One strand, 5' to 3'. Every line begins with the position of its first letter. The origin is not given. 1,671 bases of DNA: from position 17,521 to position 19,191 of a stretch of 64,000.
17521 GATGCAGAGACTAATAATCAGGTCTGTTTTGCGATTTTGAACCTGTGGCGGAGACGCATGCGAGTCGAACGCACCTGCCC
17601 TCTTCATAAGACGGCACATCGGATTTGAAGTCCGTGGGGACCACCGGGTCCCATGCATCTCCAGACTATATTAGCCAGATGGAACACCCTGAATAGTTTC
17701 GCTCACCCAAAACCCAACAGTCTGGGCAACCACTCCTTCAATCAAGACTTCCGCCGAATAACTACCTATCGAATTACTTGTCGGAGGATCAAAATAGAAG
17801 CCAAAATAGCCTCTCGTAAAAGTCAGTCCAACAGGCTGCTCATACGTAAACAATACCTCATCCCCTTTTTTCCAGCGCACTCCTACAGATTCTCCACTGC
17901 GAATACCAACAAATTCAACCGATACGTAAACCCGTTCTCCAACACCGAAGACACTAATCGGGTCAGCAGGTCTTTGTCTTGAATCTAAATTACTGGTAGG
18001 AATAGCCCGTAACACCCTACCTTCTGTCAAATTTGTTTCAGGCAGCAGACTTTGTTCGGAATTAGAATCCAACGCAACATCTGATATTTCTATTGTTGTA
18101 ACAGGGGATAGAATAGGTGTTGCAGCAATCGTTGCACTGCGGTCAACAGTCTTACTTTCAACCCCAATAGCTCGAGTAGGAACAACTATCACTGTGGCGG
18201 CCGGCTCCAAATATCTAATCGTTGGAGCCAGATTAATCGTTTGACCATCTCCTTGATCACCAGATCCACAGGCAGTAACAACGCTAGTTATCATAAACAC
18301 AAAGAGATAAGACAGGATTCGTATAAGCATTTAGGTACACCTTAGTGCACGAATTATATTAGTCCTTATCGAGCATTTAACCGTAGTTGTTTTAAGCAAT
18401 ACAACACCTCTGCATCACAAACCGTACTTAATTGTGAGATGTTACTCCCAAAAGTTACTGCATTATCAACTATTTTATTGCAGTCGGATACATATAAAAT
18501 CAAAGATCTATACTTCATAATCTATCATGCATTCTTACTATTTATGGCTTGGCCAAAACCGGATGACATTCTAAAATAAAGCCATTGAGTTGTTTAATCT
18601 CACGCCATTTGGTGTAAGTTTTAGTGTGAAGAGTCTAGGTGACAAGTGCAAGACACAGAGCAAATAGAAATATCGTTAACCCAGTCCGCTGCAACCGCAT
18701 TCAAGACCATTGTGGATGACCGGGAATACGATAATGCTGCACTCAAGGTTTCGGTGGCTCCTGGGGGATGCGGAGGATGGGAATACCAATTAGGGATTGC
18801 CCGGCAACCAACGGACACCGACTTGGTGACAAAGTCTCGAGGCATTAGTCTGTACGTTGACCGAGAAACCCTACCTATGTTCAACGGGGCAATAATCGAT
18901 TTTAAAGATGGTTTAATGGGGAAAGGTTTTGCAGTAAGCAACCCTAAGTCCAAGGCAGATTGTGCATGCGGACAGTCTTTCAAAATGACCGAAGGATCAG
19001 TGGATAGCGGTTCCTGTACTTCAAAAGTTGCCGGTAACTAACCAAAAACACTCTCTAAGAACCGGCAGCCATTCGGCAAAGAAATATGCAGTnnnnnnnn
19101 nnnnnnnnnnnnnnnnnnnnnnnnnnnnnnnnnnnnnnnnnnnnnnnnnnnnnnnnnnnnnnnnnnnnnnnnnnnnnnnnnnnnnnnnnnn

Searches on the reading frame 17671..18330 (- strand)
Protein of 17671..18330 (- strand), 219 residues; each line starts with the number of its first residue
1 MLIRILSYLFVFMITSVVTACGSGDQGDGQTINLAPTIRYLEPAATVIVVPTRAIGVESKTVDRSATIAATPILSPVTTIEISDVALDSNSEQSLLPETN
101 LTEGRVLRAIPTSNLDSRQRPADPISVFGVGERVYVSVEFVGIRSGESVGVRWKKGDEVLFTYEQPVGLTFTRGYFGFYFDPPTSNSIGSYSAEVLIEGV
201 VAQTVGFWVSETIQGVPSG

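Call 8: search_protein_families(library=pfam, proteins=[window:17671-18330:-], max_evalue=0.01)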
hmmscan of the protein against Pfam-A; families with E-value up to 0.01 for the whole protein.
window:17671-18330:- (219 aa): 1 family
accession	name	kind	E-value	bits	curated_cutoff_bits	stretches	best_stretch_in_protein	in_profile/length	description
PF11685.13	DUF3281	-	0.00044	20.1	24.1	1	15-85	92-157/267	Protein of unknown function (DUF3281)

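Call 20: find_encoding_contigs(protein=window:17671-18330:-, flank=10000, max_places=10)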
Protein window:17671-18330:- (219 aa): 14 contigs read that carry it; 8 places shown.
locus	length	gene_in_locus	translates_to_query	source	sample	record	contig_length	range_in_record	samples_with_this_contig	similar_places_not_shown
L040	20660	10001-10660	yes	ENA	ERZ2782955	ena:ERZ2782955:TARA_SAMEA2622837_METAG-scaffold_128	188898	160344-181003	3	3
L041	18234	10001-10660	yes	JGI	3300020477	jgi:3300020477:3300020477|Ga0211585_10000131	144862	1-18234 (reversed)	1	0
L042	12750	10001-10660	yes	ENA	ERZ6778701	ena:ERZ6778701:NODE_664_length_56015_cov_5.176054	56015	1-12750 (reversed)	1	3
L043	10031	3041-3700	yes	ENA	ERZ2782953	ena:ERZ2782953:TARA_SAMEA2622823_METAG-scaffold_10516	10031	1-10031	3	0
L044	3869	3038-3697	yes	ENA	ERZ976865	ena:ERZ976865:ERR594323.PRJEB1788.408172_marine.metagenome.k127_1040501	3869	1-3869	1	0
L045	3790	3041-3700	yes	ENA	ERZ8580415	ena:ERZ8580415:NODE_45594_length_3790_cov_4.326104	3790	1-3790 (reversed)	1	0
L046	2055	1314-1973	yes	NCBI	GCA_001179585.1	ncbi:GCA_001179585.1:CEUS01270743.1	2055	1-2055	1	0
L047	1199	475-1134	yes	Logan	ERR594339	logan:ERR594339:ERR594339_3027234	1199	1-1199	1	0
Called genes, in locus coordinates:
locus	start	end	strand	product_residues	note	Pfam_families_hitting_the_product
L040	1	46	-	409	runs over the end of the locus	PF13379:NMT1_2, PF09084:NMT1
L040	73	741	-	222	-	PF00005:ABC_tran, PF13304:AAA_21 (faint)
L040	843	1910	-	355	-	-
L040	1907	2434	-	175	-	PF14026:SCO4226-like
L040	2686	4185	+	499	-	PF00133:tRNA-synt_1, PF01406:tRNA-synt_1e (faint), PF09334:tRNA-synt_1g, PF00133:tRNA-synt_1, PF08264:Anticodon_1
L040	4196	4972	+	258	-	PF01026:TatD_DNase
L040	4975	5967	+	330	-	PF00348:polyprenyl_synt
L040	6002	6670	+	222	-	PF01209:Ubie_methyltran, PF13489:Methyltransf_23, PF13847:Methyltransf_31, PF08241:Methyltransf_11, PF08242:Methyltransf_12, PF13649:Methyltransf_25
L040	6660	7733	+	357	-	PF02388:FemAB, PF13480:Acetyltransf_6, PF02388:FemAB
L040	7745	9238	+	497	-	PF01225:Mur_ligase (weak), PF08245:Mur_ligase_M, PF02875:Mur_ligase_C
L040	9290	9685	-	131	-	PF01521:Fe-S_biosyn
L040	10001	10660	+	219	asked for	-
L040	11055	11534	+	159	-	PF00436:SSB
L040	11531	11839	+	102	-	-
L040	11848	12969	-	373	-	PF14659:Phage_int_SAM_3, PF22022:Phage_int_M (weak), PF00589:Phage_integrase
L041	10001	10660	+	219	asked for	-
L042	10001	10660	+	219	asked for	-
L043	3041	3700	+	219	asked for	-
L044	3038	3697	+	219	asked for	-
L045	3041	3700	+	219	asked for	-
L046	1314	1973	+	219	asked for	-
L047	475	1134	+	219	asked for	-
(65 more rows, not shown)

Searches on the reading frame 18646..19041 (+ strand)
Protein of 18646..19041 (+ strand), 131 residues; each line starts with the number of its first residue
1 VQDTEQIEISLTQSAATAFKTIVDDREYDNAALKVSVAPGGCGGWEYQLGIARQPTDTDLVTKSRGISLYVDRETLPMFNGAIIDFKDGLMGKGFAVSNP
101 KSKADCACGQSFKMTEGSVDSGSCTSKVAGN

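Call 8: search_protein_families(library=pfam, proteins=[window:18646-19041:+], max_evalue=0.01)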
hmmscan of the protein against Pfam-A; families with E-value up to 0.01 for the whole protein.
window:18646-19041:+ (131 aa): 1 family
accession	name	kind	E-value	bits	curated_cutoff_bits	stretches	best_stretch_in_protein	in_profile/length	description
PF01521.26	Fe-S_biosyn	-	4.2e-14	53.1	26.3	1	8-109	2-109/110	Iron-sulphur cluster biosynthesis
